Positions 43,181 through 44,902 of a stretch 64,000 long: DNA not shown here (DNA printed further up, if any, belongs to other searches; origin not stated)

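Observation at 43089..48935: Uncharacterised radical SAM/SPASM peptide-modification locus: 60-aa Cys/Gly-rich ORF + maturase + ABC exporter, followed by a TonB-dependent receptor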

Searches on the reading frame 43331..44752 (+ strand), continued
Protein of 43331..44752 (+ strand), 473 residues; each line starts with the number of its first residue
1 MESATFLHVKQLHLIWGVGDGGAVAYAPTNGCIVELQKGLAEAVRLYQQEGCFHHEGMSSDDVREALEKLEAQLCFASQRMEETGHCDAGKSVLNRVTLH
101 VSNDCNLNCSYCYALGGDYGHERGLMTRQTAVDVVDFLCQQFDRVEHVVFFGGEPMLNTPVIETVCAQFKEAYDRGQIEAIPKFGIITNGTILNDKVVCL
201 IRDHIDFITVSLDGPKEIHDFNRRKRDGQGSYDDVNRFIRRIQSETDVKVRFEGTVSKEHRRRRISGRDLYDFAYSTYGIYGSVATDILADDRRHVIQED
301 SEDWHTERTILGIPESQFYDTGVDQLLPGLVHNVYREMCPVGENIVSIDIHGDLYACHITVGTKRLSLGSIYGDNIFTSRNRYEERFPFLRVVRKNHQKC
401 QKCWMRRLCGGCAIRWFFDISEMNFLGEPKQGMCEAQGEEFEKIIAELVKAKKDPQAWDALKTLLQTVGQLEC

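Call 56: predict_structure(alignment_id=A2)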
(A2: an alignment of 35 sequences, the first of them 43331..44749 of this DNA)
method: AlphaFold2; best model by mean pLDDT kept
length: 473 residues; sequences in the alignment: 35
mean_pLDDT: 86.6   pTM: 0.85
mean pLDDT of the five models: 86.6, 85.5, 84.8, 84.5, 84.2
residues with pLDDT >= 90: 262; 70-90: 154; 50-70: 34; < 50: 23
segments of 3 or more residues with pLDDT < 50: 291-305, 469-473
pLDDT, mean of each block of 10 residues (from residue 1): 73 87 91 91 92 80 91 88 56 94 90 74 93 98 97 94 99 98 97 97 98 97 93 98 98 91 87 94 80 39 54 68 71 84 94 95 94 96 92 86 90 88 89 88 89 84 67 38
secondary structure, 60 per line:
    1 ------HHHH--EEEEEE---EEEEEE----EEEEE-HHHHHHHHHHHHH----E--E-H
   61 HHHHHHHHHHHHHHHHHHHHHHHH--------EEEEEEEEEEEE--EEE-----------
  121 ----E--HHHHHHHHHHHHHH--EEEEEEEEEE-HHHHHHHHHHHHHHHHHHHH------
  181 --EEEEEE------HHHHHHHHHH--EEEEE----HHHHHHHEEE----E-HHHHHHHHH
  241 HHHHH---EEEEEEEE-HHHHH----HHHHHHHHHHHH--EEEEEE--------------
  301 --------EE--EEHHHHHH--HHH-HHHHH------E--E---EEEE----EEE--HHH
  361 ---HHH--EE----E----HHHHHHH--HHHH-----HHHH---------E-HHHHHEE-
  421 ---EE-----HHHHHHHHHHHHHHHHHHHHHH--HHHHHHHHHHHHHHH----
elements in order: H7-10 E13-18 E22-27 E32-36 H38-50 H60-84 E93-104 E107-109 H128-141 E144-153 H155-174 E183-188 H195-204 E207-211 H216-222 E223-225 H232-245 E249-256 H258-262 H267-278 E281-286 H315-320 H327-331 E345-348 E353-355 H380-386 H389-392 H398-401 H413-417 H431-452 H455-469

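Call 58: fold_search(model_id=the predicted structure, library=pdb)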
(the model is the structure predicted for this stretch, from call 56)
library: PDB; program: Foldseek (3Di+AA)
matches with E <= 10: 1524; with E <= 0.001: 110
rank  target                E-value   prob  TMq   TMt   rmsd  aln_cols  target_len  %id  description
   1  5why_A                8.4e-22  1.00  0.59  0.65   6.4       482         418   21  Structural Insights into Thioether Bond Formation in the Biosynthesis of Sactipeptides (released 2017-07-26)
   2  5why_B                8.8e-22  1.00  0.61  0.68   6.8       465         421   21  Structural Insights into Thioether Bond Formation in the Biosynthesis of Sactipeptides (released 2017-07-26)
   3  5wgg_A                4.1e-21  1.00  0.62  0.66   6.7       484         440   21  Structural Insights into Thioether Bond Formation in the Biosynthesis of Sactipeptides (released 2017-07-26)
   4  4k37_A                5.9e-15  1.00  0.56  0.70   5.9       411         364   19  Native anSMEcpe with bound AdoMet (released 2013-05-08)
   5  4k36_A                6.6e-15  1.00  0.55  0.67   6.7       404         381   18  His6 tagged anSMEcpe with bound AdoMet (released 2013-05-08)
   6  9gm3_C                1.3e-14  1.00  0.56  0.70   5.1       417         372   16  Crystal structure of the complex formed between the radical SAM protein ChlB and the leader region of its precursor su (released 2025-06-25)
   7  4k37_B                1.3e-14  1.00  0.54  0.67   6.2       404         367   18  Native anSMEcpe with bound AdoMet (released 2013-05-08)
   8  4k38_B                2.1e-14  1.00  0.54  0.68   6.2       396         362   19  Native anSMEcpe with bound AdoMet and Kp18Cys peptide (released 2013-05-08)
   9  4k39_B                2.7e-14  1.00  0.53  0.68   6.5       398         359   18  Native anSMEcpe with bound AdoMet and Cp18Cys peptide (released 2013-05-08)
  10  4k38_A                3.1e-14  1.00  0.56  0.70   5.7       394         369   19  Native anSMEcpe with bound AdoMet and Kp18Cys peptide (released 2013-05-08)
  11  4k39_A                3.2e-14  1.00  0.55  0.70   6.0       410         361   18  Native anSMEcpe with bound AdoMet and Cp18Cys peptide (released 2013-05-08)
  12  9gmc_C                3.6e-14  1.00  0.56  0.70   5.1       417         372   16  Crystal structure of the complex formed between the radical SAM protein ChlB and the R3A mutant of ChlA (released 2025-06-25)
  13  4k36_B                4.1e-14  1.00  0.55  0.69   5.9       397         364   20  His6 tagged anSMEcpe with bound AdoMet (released 2013-05-08)
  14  9gmc_A                6.4e-14  1.00  0.57  0.70   5.1       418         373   16  Crystal structure of the complex formed between the radical SAM protein ChlB and the R3A mutant of ChlA (released 2025-06-25)
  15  9gm3_A                1.9e-13  1.00  0.56  0.68   5.5       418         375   17  Crystal structure of the complex formed between the radical SAM protein ChlB and the leader region of its precursor su (released 2025-06-25)
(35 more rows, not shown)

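Call 61: find_encoding_contigs(protein=P0009, flank=5000, max_places=1)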
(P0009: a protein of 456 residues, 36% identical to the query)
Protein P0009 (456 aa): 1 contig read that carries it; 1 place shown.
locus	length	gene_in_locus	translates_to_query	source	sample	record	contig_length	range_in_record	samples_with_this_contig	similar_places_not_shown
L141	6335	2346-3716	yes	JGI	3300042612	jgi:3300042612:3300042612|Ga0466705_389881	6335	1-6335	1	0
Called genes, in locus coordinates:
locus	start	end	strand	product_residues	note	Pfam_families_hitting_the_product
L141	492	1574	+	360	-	-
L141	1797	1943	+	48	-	-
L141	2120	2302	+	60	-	-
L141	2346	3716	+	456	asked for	PF04055:Radical_SAM, PF13353:Fer4_12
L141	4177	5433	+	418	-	PF00664:ABC_membrane, PF02463:SMC_N (faint), PF00005:ABC_tran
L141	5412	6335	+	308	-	?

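Call 62: find_encoding_contigs(protein=P0018, flank=5000, max_places=1)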
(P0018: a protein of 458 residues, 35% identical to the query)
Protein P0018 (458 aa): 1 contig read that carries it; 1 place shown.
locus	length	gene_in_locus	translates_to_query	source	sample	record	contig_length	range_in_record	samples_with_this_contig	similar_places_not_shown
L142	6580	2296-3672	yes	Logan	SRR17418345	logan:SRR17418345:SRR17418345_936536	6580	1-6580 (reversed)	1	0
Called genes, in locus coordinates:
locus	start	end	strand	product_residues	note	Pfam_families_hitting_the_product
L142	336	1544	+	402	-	PF17293:Arm-DNA-bind_5 (weak), PF13102:Phage_int_SAM_5, PF00589:Phage_integrase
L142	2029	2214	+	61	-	-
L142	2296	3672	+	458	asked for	PF04055:Radical_SAM, PF13353:Fer4_12, PF13186:SPASM (faint)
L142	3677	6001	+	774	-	PF13715:CarbopepD_reg_2, PF00593:TonB_dep_Rec_b-barrel, PF14905:OMP_b-brl_3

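Call 63: find_encoding_contigs(protein=P0025, flank=6000, max_places=1)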
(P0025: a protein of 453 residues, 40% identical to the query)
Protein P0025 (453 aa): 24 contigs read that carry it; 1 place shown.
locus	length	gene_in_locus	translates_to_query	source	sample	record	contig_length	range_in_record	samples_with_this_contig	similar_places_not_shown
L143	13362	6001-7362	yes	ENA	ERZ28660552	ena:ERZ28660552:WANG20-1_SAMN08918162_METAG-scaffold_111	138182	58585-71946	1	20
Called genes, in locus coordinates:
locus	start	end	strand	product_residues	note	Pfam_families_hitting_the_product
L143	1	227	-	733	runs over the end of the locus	PF03412:Peptidase_C39, PF13529:Peptidase_C39_2 (weak), PF00664:ABC_membrane, PF00005:ABC_tran, PF02463:SMC_N (faint)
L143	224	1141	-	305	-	-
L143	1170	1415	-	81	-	-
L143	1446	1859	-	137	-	PF11589:DUF3244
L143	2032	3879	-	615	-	PF07719:TPR_2 (faint), PF00515:TPR_1 (weak), PF13424:TPR_12 (weak)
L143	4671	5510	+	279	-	PF19775:DUF6261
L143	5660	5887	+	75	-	-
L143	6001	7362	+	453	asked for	PF04055:Radical_SAM, PF13353:Fer4_12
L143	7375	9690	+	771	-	PF13620:CarboxypepD_reg (faint), PF13715:CarbopepD_reg_2, PF14905:OMP_b-brl_3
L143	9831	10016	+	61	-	-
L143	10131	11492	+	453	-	PF13353:Fer4_12, PF04055:Radical_SAM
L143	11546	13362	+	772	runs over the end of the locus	PF13620:CarboxypepD_reg (weak), PF14905:OMP_b-brl_3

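Call 64: find_encoding_contigs(protein=P0019, flank=6000, max_places=1)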
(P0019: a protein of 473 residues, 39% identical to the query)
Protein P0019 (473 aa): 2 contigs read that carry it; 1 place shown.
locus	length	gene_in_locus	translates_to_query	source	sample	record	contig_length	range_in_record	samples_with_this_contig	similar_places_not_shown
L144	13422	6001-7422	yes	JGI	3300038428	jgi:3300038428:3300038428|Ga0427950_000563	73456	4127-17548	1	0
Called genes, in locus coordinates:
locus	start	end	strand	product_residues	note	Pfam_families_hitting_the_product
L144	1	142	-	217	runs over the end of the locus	PF00596:Aldolase_II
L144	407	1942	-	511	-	PF00370:FGGY_N, PF21546:FGGY_C_2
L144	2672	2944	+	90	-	-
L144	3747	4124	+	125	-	-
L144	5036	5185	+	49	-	-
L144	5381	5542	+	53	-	-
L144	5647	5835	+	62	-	-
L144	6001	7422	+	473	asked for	PF04055:Radical_SAM, PF13353:Fer4_12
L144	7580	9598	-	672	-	PF13570:Beta-prop_ACSF4, PF25292:Beta-prop_CGLA (faint), PF20067:SSL_N (faint), PF13570:Beta-prop_ACSF4, PF13360:PQQ_2, PF07705:CARDB (weak)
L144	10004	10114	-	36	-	-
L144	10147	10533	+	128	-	-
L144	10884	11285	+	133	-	PF00072:Response_reg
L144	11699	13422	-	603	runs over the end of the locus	-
